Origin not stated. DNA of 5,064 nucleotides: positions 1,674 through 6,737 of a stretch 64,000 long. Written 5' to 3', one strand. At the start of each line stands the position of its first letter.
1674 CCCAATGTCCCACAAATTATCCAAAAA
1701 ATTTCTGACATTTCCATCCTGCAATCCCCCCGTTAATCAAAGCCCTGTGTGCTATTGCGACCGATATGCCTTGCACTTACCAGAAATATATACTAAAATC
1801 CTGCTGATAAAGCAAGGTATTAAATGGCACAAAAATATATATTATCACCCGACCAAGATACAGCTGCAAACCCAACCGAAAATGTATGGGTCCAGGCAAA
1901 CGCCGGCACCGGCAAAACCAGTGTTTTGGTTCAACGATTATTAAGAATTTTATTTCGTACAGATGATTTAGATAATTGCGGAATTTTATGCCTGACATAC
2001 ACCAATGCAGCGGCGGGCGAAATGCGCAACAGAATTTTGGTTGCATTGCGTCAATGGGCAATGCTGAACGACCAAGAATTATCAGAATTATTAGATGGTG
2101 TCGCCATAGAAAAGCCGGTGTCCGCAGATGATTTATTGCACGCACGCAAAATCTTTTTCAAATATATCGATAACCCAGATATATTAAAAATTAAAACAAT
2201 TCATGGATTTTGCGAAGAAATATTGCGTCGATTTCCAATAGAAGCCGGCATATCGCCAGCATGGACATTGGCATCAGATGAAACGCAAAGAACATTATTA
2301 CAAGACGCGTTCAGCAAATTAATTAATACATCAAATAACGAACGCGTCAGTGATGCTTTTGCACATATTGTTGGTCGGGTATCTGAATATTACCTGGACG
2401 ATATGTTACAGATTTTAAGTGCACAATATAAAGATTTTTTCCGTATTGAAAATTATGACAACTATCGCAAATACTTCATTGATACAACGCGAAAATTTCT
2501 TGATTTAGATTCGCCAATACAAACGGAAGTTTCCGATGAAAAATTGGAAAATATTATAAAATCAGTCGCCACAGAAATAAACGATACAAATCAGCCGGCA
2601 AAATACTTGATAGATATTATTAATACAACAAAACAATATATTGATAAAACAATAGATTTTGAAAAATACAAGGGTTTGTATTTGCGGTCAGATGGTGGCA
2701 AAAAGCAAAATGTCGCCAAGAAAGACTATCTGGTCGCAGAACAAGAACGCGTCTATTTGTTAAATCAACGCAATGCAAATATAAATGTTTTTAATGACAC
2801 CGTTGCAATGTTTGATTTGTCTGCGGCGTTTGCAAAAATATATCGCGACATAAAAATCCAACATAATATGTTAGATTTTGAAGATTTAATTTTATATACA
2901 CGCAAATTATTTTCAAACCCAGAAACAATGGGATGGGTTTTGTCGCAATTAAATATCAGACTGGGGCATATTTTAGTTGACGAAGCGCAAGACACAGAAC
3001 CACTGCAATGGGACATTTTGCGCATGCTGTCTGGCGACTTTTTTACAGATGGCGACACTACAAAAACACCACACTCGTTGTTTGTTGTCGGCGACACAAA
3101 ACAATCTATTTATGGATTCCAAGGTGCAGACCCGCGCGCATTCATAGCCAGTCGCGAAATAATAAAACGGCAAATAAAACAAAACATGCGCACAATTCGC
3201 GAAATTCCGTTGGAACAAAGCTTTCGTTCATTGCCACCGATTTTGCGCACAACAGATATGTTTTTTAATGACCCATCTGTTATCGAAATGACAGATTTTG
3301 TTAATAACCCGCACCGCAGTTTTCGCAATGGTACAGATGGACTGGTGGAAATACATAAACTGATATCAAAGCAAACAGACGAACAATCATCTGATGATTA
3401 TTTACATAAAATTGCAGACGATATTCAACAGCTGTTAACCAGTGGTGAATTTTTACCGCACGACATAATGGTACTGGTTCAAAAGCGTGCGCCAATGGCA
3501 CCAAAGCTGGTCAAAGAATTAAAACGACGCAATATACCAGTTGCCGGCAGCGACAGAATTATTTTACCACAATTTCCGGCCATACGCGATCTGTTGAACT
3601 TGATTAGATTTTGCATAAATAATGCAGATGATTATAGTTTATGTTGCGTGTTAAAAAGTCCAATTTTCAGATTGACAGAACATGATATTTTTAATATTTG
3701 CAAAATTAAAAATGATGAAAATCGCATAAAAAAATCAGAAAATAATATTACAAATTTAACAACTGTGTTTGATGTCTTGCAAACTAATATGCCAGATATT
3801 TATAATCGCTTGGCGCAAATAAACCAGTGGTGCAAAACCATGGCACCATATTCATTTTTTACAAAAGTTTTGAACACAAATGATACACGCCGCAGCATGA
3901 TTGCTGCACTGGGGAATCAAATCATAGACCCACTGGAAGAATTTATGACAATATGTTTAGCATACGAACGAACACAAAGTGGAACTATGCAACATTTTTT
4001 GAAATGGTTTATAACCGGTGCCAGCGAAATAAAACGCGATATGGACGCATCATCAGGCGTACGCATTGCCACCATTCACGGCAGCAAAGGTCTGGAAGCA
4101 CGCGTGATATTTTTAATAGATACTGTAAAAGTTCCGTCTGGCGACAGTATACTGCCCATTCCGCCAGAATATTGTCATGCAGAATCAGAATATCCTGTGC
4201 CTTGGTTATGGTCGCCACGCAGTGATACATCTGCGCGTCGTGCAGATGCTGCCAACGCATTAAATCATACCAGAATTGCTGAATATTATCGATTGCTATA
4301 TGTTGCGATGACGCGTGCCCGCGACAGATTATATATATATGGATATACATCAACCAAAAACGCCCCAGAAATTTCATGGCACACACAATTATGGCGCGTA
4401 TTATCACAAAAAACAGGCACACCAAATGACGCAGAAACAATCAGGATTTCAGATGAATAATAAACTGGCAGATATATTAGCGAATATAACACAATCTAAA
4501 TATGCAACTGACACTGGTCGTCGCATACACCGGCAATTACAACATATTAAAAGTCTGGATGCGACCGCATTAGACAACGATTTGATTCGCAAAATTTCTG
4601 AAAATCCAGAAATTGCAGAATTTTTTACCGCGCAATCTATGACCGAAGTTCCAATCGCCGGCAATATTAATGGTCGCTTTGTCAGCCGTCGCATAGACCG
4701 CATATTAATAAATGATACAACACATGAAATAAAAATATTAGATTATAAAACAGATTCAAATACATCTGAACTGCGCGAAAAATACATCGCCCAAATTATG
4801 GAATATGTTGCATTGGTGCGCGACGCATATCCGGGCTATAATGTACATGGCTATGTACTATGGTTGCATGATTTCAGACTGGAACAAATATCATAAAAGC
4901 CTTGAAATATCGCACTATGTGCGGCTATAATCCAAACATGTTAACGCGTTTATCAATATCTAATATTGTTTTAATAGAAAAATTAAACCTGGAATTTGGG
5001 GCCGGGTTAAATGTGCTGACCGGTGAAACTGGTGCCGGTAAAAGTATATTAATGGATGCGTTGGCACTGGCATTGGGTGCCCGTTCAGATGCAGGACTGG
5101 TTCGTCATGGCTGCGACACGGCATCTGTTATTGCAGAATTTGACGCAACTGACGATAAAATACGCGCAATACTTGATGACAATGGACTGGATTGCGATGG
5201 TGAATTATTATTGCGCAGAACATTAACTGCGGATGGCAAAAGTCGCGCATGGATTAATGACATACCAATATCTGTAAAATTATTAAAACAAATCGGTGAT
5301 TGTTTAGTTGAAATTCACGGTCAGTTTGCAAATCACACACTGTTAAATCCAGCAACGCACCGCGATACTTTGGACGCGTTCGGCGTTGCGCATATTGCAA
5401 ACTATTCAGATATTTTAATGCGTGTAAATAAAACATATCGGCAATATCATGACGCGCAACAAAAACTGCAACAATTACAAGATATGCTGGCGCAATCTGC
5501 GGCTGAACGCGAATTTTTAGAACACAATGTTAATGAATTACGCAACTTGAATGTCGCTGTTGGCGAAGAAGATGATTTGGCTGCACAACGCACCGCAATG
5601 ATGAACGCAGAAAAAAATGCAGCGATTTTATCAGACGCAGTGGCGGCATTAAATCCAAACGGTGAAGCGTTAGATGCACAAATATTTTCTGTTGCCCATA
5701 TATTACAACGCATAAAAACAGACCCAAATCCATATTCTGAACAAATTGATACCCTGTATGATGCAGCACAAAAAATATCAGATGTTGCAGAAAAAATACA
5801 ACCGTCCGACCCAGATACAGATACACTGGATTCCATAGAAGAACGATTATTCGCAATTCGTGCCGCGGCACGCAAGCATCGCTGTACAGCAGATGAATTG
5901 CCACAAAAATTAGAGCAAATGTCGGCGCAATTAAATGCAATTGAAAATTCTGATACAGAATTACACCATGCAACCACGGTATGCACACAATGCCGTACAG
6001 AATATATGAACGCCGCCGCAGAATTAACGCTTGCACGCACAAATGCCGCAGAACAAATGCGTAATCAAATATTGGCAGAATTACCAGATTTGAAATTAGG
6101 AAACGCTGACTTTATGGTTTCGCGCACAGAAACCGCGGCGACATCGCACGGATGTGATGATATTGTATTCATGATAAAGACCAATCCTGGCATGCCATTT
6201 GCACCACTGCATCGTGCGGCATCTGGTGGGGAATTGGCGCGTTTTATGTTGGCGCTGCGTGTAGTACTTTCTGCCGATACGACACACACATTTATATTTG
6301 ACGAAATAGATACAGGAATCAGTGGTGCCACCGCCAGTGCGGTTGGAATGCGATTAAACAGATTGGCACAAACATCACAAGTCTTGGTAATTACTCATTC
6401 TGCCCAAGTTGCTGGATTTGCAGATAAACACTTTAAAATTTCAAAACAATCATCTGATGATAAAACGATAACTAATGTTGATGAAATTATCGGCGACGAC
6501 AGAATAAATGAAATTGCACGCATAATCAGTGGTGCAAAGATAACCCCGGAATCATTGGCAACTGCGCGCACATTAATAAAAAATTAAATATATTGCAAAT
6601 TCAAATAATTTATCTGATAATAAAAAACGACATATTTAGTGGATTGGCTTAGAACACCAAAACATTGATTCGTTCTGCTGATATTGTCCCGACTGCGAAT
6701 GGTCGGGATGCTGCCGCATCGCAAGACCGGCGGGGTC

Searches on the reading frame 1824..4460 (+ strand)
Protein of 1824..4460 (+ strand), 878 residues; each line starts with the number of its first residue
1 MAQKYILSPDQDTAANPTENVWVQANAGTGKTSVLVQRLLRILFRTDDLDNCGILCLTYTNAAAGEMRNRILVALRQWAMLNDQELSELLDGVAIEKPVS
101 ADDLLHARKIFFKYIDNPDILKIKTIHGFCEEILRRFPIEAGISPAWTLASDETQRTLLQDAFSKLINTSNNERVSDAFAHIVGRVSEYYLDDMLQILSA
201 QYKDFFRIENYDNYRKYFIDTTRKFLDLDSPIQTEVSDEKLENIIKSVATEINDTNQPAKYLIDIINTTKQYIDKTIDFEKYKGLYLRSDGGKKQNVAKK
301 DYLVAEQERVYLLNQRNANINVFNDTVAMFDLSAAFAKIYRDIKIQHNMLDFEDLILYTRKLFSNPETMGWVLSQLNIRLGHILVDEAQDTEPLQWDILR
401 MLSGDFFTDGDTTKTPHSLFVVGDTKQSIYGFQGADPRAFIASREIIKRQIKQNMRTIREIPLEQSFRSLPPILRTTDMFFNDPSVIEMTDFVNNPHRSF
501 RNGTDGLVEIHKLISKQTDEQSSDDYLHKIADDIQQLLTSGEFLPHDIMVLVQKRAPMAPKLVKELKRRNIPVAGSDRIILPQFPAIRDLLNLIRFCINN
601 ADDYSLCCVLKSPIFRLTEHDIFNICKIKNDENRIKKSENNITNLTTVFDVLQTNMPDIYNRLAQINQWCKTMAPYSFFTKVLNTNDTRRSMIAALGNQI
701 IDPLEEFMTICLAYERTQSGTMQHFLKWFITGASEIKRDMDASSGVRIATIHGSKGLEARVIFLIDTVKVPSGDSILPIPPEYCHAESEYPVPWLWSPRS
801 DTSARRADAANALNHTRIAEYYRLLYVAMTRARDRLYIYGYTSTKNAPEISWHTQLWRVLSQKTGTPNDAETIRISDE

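Call 46: search_protein_families(library=pfam, proteins=[window:1824-4460:+], max_evalue=0.0001)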
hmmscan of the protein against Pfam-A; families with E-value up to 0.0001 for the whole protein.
window:1824-4460:+ (878 aa): 4 families
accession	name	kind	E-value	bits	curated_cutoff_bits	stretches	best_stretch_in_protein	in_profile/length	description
PF00580.27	UvrD-helicase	-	1.5e-50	172.9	23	1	9-441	3-264/271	UvrD/REP helicase N-terminal domain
PF13361.12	UvrD_C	-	2.6e-27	96.6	25.6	1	461-838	1-345/350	UvrD-like helicase C-terminal domain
PF13245.12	AAA_19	-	3.7e-12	47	25.1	1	16-149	9-72/134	AAA domain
PF13538.12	UvrD_C_2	-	3.4e-09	36.9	27.4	0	810-839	23-52/52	UvrD-like helicase C-terminal domain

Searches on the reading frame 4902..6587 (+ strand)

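Call 46: search_protein_families(library=pfam, proteins=[window:4902-6587:+], max_evalue=0.0001)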
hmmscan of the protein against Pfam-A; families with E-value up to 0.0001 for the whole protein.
window:4902-6587:+ (561 aa): 4 families
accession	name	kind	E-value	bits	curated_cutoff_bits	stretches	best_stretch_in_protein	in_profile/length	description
PF02463.25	SMC_N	-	1.8e-17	63.9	40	1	14-518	2-216/220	RecF/RecN/SMC N terminal domain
PF13476.12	AAA_23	-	1e-12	49.5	27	1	16-328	1-177/201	AAA domain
PF13304.12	AAA_21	-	1.9e-06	28.6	27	0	36-64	1-26/304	AAA domain, putative AbiEii toxin, Type IV TA system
PF13555.12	AAA_29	-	7.6e-05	22.8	27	0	14-60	1-48/61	P-loop containing region of AAA domain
